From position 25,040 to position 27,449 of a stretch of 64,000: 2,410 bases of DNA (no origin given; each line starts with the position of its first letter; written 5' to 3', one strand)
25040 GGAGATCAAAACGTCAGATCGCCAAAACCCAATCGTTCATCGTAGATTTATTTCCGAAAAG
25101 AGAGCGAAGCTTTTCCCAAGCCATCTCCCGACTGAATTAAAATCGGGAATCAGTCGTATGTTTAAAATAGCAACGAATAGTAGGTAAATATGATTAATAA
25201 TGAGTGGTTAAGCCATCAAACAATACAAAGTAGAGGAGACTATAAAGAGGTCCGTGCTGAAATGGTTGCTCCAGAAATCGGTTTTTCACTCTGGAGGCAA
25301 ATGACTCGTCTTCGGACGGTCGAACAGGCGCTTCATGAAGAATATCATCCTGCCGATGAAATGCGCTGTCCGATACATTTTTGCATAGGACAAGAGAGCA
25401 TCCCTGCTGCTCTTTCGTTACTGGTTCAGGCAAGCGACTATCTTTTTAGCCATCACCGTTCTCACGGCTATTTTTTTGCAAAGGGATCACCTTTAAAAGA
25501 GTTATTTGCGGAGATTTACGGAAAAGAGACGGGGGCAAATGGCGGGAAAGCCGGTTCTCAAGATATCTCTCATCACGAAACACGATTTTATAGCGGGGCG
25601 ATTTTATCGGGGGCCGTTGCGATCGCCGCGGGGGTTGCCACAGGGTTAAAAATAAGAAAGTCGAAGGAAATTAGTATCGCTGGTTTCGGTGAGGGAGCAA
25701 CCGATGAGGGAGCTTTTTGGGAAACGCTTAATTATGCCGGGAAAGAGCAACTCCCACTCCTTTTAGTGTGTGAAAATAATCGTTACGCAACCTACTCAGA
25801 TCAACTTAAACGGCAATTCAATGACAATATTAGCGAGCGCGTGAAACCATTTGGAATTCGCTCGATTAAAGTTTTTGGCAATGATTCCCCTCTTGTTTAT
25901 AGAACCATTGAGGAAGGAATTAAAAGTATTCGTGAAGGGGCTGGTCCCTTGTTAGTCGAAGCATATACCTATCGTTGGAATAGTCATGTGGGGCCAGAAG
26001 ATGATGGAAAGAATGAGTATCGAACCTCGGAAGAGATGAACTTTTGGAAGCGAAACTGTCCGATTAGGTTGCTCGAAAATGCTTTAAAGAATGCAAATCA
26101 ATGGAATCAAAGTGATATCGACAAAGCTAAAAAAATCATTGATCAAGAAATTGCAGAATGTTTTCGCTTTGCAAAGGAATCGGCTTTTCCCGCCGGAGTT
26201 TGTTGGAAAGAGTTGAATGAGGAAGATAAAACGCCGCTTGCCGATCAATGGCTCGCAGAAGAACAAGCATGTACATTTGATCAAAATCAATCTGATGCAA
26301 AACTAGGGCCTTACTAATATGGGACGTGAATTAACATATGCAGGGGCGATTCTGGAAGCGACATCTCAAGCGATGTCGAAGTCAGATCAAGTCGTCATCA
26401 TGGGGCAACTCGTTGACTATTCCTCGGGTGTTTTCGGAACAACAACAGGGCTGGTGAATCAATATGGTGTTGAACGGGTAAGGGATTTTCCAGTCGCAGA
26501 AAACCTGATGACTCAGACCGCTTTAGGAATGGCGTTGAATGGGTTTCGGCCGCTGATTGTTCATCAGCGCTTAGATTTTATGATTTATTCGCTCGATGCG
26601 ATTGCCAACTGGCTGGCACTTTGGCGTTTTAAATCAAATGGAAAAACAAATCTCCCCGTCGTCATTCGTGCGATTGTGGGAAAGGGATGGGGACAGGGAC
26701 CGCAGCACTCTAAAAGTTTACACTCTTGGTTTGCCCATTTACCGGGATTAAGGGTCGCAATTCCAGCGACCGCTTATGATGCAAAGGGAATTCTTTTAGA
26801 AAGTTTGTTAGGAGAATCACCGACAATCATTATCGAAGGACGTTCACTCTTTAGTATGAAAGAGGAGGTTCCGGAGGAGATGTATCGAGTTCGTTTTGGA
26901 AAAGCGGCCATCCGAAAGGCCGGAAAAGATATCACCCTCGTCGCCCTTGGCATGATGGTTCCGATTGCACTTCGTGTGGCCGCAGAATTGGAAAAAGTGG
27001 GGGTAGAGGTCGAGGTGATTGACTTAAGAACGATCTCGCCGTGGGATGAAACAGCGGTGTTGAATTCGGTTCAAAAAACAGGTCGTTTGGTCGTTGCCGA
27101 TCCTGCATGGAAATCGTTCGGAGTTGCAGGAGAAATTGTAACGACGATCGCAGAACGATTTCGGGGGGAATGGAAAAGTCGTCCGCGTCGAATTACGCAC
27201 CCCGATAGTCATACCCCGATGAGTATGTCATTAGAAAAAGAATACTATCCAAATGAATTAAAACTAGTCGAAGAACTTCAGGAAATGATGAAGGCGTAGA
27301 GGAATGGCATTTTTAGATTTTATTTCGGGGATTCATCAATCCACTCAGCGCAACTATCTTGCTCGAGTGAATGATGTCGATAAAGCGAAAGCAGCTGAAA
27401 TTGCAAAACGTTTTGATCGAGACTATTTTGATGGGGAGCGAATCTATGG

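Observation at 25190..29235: Pyruvate-dehydrogenase-type E1 alpha/beta pair embedded next to sugar C- and O-methyltransferases: predicted branched-chain sugar synthesis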

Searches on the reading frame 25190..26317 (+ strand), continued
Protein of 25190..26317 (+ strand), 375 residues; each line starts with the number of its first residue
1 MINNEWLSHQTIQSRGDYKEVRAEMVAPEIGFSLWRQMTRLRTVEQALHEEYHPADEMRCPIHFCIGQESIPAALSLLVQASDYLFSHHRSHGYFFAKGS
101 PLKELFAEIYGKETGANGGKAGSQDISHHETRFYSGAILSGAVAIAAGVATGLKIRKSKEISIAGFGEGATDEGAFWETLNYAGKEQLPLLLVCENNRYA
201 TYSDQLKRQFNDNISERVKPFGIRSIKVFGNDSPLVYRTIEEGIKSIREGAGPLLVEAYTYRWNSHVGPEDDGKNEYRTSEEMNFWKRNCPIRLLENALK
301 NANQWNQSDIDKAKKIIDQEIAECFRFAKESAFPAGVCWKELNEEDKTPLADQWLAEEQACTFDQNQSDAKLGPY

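Call 72: get_annotated_region(hit=H2, flank=10000)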
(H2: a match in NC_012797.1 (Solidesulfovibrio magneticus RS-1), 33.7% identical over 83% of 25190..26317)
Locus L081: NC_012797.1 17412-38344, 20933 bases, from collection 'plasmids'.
description: Solidesulfovibrio magneticus RS-1 plasmid pDMC1, complete sequence
organism: Solidesulfovibrio magneticus RS-1 (NCBI taxid 573370)
taxonomy: Bacteria; Thermodesulfobacteriota; Desulfovibrionia; Desulfovibrionales; Desulfovibrionaceae; Solidesulfovibrio; Solidesulfovibrio magneticus; Solidesulfovibrio magneticus RS-1
host: -; source: -; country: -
typing (MOB-suite, as given by PLSDB): non-mobilizable
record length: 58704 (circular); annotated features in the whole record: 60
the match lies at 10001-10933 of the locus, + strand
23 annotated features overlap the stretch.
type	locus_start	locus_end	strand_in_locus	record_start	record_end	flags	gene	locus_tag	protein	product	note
CDS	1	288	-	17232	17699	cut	-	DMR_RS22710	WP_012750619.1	transposase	-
CDS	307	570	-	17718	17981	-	-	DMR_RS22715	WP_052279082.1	hypothetical protein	-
CDS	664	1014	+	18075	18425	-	-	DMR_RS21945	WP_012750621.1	transposase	-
CDS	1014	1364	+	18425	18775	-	tnpB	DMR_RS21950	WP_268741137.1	IS66 family insertion sequence element accessory protein TnpB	-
CDS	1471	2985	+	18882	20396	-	-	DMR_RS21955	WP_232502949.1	IS66 family transposase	-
CDS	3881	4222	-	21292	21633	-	-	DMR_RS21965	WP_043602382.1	hypothetical protein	-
CDS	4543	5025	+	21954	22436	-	-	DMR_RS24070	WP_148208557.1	VTT domain-containing protein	-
CDS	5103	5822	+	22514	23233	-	-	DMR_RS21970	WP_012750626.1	glycosyltransferase family 2 protein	-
CDS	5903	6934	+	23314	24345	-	-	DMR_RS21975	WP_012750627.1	glycosyltransferase family 2 protein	-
CDS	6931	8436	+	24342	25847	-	-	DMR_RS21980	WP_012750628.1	radical SAM protein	-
CDS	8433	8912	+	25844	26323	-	-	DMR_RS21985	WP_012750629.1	NUDIX domain-containing protein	-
CDS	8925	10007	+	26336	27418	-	-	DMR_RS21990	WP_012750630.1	kinase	-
CDS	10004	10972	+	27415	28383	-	-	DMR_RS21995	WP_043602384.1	thiamine pyrophosphate-dependent dehydrogenase E1 component subunit alpha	-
CDS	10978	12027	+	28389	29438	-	-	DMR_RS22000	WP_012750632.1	transketolase C-terminal domain-containing protein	-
CDS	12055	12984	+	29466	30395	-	-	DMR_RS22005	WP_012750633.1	GDP-L-fucose synthase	-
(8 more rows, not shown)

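Call 79: search_protein_families(library=pfam, alignment_id=A2, max_evalue=0.00001)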
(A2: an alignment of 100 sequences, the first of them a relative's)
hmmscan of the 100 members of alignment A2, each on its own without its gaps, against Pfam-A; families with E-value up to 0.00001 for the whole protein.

A. member 1, L028:11436-12545:+ (369 aa): 1 family
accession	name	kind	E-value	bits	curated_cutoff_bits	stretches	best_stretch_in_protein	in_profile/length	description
PF01041.23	DegT_DnrJ_EryC1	-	4.1e-100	335.9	19.8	1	18-361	7-359/360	DegT/DnrJ/EryC1/StrS aminotransferase family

B. families by the number of members that match (of 100 scanned): 68 families (the first 25 are shown)
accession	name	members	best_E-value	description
PF00535.33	Glycos_transf_2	14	4.6e-31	Glycosyl transferase family 2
PF08241.18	Methyltransf_11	9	3.9e-17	Methyltransferase domain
PF13649.12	Methyltransf_25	9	6.3e-16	Methyltransferase domain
PF08242.18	Methyltransf_12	9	1.9e-13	Methyltransferase domain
PF01041.23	DegT_DnrJ_EryC1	7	7.6e-111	DegT/DnrJ/EryC1/StrS aminotransferase family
PF04055.27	Radical_SAM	7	7.8e-23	Radical SAM superfamily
PF13489.12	Methyltransf_23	7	5.4e-22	Methyltransferase domain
PF13561.12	adh_short_C2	6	2.1e-52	Enoyl-(Acyl carrier protein) reductase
PF00106.31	adh_short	6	2.9e-48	short chain dehydrogenase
PF00293.34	NUDIX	5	7.6e-20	NUDIX domain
PF13641.12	Glyco_tranf_2_3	5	1.9e-17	Glycosyltransferase like family 2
PF00155.27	Aminotran_1_2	4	8.3e-69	Aminotransferase class I and II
PF01370.27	Epimerase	4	1.8e-32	NAD dependent epimerase/dehydratase family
PF12804.13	NTP_transf_3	4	1.7e-11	MobA-like NTP transferase domain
PF16363.11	GDP_Man_Dehyd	3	3.9e-57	GDP-mannose 4,6 dehydratase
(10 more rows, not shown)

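Call 84: list_cluster_members(proteins=[P0300, P0305, P0340, P0346, P0374, P0380, P0392, P0312, P0290, P0316])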
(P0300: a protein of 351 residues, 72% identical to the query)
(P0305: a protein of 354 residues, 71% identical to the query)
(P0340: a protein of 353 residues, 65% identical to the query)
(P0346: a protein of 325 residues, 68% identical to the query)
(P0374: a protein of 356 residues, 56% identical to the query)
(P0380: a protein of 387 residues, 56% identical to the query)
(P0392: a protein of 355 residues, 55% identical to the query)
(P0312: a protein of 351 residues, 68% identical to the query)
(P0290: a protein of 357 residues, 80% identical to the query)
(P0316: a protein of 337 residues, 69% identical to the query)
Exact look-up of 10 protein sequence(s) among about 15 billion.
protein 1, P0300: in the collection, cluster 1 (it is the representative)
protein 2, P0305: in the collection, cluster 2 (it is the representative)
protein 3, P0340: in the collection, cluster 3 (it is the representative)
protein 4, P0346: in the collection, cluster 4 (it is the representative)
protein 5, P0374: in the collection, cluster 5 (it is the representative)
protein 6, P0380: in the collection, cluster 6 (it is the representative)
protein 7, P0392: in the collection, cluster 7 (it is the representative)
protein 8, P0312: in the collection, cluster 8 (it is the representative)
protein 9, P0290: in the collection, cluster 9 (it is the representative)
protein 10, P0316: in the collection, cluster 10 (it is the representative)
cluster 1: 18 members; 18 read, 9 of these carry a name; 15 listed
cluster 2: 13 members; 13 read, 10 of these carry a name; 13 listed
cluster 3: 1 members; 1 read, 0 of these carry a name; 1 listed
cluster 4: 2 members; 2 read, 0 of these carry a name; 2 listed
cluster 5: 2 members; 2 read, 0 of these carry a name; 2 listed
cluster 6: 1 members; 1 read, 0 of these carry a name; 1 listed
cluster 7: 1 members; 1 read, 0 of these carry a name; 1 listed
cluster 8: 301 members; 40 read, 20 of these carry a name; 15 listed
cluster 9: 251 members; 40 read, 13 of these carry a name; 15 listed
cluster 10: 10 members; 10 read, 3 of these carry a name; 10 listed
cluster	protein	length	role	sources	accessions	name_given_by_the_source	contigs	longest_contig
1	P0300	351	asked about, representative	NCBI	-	-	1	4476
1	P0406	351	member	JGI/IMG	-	TPP-dependent pyruvate/acetoin dehydrogenase alpha subunit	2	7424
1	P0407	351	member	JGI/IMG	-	TPP-dependent pyruvate/acetoin dehydrogenase alpha subunit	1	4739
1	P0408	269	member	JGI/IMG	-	TPP-dependent pyruvate/acetoin dehydrogenase alpha subunit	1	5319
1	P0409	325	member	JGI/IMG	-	pyruvate dehydrogenase E1 component alpha subunit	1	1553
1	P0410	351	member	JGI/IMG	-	TPP-dependent pyruvate/acetoin dehydrogenase alpha subunit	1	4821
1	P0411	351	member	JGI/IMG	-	TPP-dependent pyruvate/acetoin dehydrogenase alpha subunit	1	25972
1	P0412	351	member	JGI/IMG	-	TPP-dependent pyruvate/acetoin dehydrogenase alpha subunit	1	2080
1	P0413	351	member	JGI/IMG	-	TPP-dependent pyruvate/acetoin dehydrogenase alpha subunit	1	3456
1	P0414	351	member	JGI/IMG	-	pyruvate dehydrogenase E1 component alpha subunit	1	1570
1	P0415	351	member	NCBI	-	-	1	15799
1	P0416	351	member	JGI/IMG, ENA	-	-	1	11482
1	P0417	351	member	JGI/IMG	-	-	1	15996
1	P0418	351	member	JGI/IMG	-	-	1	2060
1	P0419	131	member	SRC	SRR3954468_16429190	-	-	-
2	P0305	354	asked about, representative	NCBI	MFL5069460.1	MAG: thiamine pyrophosphate-dependent dehydrogenase E1 component subunit alpha ...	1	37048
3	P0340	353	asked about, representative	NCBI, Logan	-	-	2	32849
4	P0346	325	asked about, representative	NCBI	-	-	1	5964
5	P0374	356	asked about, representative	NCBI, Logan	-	-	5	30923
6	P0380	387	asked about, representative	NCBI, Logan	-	-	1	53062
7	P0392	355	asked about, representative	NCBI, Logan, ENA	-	-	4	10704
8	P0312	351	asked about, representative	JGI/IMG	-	TPP-dependent pyruvate/acetoin dehydrogenase alpha subunit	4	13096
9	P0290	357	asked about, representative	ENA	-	-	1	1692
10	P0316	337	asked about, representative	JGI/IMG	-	pyruvate dehydrogenase E1 component alpha subunit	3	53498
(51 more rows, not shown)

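Call 93: get_annotated_region(hit=H5, flank=10000)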
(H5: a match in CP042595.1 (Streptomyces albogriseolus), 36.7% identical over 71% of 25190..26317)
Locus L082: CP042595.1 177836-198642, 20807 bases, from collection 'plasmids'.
description: Streptomyces albogriseolus strain LBX-2 plasmid pSALBX2, complete sequence
organism: Streptomyces albogriseolus (NCBI taxid 1887)
taxonomy: Bacteria; Actinomycetota; Actinomycetes; Kitasatosporales; Streptomycetaceae; Streptomyces; Streptomyces albogriseolus
host: -; source: single cell,soil from Chengdu; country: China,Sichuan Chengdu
typing (MOB-suite, as given by PLSDB): non-mobilizable; replicon rep_cluster_1910
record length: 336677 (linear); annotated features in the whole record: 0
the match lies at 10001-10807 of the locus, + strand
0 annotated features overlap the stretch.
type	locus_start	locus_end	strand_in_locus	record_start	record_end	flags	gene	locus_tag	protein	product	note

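Call 95: search_protein_families(library=pfam, proteins=[L082:1909-3387:+, L082:3406-4365:+, L082:5726-6478:+, L082:6475-7476:+, L082:9956-10963:+, L082:10566-12461:+, L082:11999-13090:+, L082:13087-13914:+, L082:15737-16861:+, L082:17665-18801:+], max_evalue=0.00001)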
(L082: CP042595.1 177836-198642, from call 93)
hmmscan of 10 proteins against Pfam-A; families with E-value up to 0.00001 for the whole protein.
L082:1909-3387:+ (492 aa): 1 family
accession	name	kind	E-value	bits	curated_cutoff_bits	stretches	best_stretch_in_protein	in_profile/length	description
PF07690.21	MFS_1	-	1.4e-41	143.1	33.4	1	31-423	1-346/347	Major Facilitator Superfamily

L082:3406-4365:+ (319 aa): 1 family
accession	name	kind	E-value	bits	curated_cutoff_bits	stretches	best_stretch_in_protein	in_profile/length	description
PF00892.27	EamA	-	1.6e-19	70.9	28.2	2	11-140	9-134/135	EamA-like transporter family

L082:5726-6478:+ (250 aa): 3 families
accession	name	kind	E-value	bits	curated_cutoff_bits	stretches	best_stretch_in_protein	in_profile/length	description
PF08281.18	Sigma70_r4_2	-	8.8e-16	57.7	25.7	1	159-209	4-54/54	Sigma-70, region 4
PF04542.20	Sigma70_r2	-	4.8e-13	49.1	24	1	58-125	2-70/71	Sigma-70 region 2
PF04545.22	Sigma70_r4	-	2.8e-10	40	24.1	1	162-210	1-49/50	Sigma-70, region 4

L082:6475-7476:+ (333 aa): 0 families

L082:9956-10963:+ (335 aa): 2 families
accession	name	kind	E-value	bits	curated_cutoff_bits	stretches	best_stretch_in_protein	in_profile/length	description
PF00676.26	E1_dh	-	1.1e-61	208.9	22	1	20-319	2-298/300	Dehydrogenase E1 component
PF13292.11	DXP_synthase_N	-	2.9e-07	30.5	21.2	1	126-191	116-181/274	1-deoxy-D-xylulose-5-phosphate synthase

L082:10566-12461:+ (631 aa): 0 families

L082:11999-13090:+ (363 aa): 3 families
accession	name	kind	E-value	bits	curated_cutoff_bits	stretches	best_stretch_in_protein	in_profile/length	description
PF00005.33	ABC_tran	-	1.4e-26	94.1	25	1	49-193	1-137/137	ABC transporter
PF13304.12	AAA_21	-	1.1e-10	42.5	27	0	165-222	238-298/304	AAA domain, putative AbiEii toxin, Type IV TA system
PF13732.12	DrrA1-3_C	-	2.6e-08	34.9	27.4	1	246-336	1-80/81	ATP-binding protein DrrA1-3-like, C-terminal domain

L082:13087-13914:+ (275 aa): 2 families
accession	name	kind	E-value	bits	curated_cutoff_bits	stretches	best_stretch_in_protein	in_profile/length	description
PF01061.29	ABC2_membrane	-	4.1e-22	79.2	26.9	1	24-230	4-208/211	ABC-2 type transporter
PF12698.13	ABC2_membrane_3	-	2.1e-14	53.9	31.6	1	69-266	158-345/347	ABC-2 family transporter protein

L082:15737-16861:+ (374 aa): 0 families

L082:17665-18801:+ (378 aa): 4 families
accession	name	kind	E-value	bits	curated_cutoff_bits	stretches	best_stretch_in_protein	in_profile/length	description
PF00441.29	Acyl-CoA_dh_1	-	2.9e-37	128.5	22.4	1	228-374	1-147/150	Acyl-CoA dehydrogenase, C-terminal domain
PF02770.24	Acyl-CoA_dh_M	-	7e-24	84.3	33.3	1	122-216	2-97/97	Acyl-CoA dehydrogenase, middle domain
PF02771.21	Acyl-CoA_dh_N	-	1.1e-18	68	22.9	1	4-117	1-113/113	Acyl-CoA dehydrogenase, N-terminal domain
PF08028.16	Acyl-CoA_dh_2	-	7.5e-12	46.1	22.7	1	257-364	15-132/134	Acyl-CoA dehydrogenase, C-terminal domain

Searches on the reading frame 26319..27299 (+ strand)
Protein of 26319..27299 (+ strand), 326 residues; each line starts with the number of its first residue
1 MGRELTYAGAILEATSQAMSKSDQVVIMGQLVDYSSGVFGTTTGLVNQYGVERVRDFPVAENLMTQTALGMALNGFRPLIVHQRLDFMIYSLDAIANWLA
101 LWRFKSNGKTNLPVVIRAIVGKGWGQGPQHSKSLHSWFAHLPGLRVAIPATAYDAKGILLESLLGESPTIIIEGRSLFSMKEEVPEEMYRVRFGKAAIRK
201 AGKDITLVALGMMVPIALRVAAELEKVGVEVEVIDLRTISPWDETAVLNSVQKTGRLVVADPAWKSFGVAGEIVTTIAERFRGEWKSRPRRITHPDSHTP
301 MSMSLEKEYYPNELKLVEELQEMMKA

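Call 4: search_protein_families(library=pfam, proteins=[window:26319-27299:+], max_evalue=0.001)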
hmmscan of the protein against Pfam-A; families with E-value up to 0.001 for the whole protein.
window:26319-27299:+ (326 aa): 2 families
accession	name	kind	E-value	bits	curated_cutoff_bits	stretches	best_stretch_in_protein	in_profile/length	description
PF02780.25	Transketolase_C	-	4.6e-33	114.2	25.9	1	194-313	1-121/124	Transketolase, C-terminal domain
PF02779.29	Transket_pyr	-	4.1e-25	88.9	27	1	4-178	2-172/174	Transketolase, pyrimidine binding domain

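Call 5: search_protein_families(library=ncbifam, proteins=[window:26319-27299:+], max_evalue=0.001)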
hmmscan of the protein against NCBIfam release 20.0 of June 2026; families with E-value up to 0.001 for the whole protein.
window:26319-27299:+ (326 aa): 7 families
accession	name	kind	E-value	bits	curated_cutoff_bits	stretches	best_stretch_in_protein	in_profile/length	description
NF006667.0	PRK09212.1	subfamily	1.2e-72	244.6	321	1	4-324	3-323/327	pyruvate dehydrogenase complex E1 component subunit beta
NF008854.0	PRK11892.1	equivalog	2.2e-66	224.4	454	1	6-323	143-461/464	pyruvate dehydrogenase complex E1 component subunit beta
TIGR00204.1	dxs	equivalog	7.5e-15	54.5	465.95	1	44-278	345-570/616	1-deoxy-D-xylulose-5-phosphate synthase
NF004559.0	PRK05899.2-5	equivalog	1.9e-14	52.8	488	1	196-281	495-582/627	transketolase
NF008968.0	PRK12315.1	subfamily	1.1e-11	43.7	510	1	6-260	280-519/582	1-deoxy-D-xylulose-5-phosphate synthase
NF003933.0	PRK05444.2-2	equivalog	7.3e-10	38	395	1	45-280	329-560/606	1-deoxy-D-xylulose-5-phosphate synthase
NF004556.0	PRK05899.2-2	equivalog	2e-09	36.3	575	1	169-279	481-595/639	transketolase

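Call 29: search_solved_structures(query=window:26319-27299:+, max_evalue=1e-10, show_alignments=1)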
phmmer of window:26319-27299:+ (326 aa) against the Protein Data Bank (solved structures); distinct sequences matched with E-value up to 1e-10: 13.
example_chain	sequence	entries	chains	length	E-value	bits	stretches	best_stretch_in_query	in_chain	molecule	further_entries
1um9_B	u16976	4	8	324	2.1e-67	230.5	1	6-317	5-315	2-oxo acid dehydrogenase beta subunit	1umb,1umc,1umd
3duf_B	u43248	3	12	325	7.4e-64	218.9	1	4-324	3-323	Pyruvate dehydrogenase E1 component subunit beta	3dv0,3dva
1w85_B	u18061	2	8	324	8.2e-64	218.7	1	5-324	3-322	PYRUVATE DEHYDROGENASE E1 COMPONENT, BETA SUBUNIT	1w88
1ik6_A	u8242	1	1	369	3e-57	197.1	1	8-324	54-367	pyruvate dehydrogenase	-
2bp7_B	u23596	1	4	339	5.4e-47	163.5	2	6-179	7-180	2-OXOISOVALERATE DEHYDROGENASE BETA SUBUNIT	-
1qs0_B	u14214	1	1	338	5.5e-47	163.5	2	7-179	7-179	2-OXOISOVALERATE DEHYDROGENASE BETA-SUBUNIT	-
1dtw_B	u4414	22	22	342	1.1e-46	162.4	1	10-324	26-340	BRANCHED-CHAIN ALPHA-KETO ACID DEHYDROGENASE BETA SUBUNIT | 2-OXOISOVALERATE DEHYDROGENASE BETA SUBUNIT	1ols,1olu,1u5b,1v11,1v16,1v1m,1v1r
2j9f_B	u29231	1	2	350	1.2e-46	162.3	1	10-324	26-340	2-OXOISOVALERATE DEHYDROGENASE BETA SUBUNIT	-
6cer_B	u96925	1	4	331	2.6e-46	161.2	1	5-312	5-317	Pyruvate dehydrogenase E1 component subunit beta, mitochondrial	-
1ni4_B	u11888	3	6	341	2.9e-46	161.1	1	5-312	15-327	Pyruvate dehydrogenase E1 component: Beta subunit | Pyruvate dehydrogenase E1 component subunit beta | Pyruvate dehydrogenase E1 component subunit beta, mitocho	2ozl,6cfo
3exe_B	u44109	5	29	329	3.2e-46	161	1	5-312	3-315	Pyruvate dehydrogenase E1 component subunit beta, mitochondrial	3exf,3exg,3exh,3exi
1olx_B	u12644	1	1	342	1.5e-45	158.8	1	10-324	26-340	2-OXOISOVALERATE DEHYDROGENASE BETA SUBUNIT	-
6yaj_AAA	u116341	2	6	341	7.6e-14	54.6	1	138-280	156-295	C-terminal chain of split transketolase from Carboxydothermus hydrogenoformans | C-terminal component of the split chain transketolase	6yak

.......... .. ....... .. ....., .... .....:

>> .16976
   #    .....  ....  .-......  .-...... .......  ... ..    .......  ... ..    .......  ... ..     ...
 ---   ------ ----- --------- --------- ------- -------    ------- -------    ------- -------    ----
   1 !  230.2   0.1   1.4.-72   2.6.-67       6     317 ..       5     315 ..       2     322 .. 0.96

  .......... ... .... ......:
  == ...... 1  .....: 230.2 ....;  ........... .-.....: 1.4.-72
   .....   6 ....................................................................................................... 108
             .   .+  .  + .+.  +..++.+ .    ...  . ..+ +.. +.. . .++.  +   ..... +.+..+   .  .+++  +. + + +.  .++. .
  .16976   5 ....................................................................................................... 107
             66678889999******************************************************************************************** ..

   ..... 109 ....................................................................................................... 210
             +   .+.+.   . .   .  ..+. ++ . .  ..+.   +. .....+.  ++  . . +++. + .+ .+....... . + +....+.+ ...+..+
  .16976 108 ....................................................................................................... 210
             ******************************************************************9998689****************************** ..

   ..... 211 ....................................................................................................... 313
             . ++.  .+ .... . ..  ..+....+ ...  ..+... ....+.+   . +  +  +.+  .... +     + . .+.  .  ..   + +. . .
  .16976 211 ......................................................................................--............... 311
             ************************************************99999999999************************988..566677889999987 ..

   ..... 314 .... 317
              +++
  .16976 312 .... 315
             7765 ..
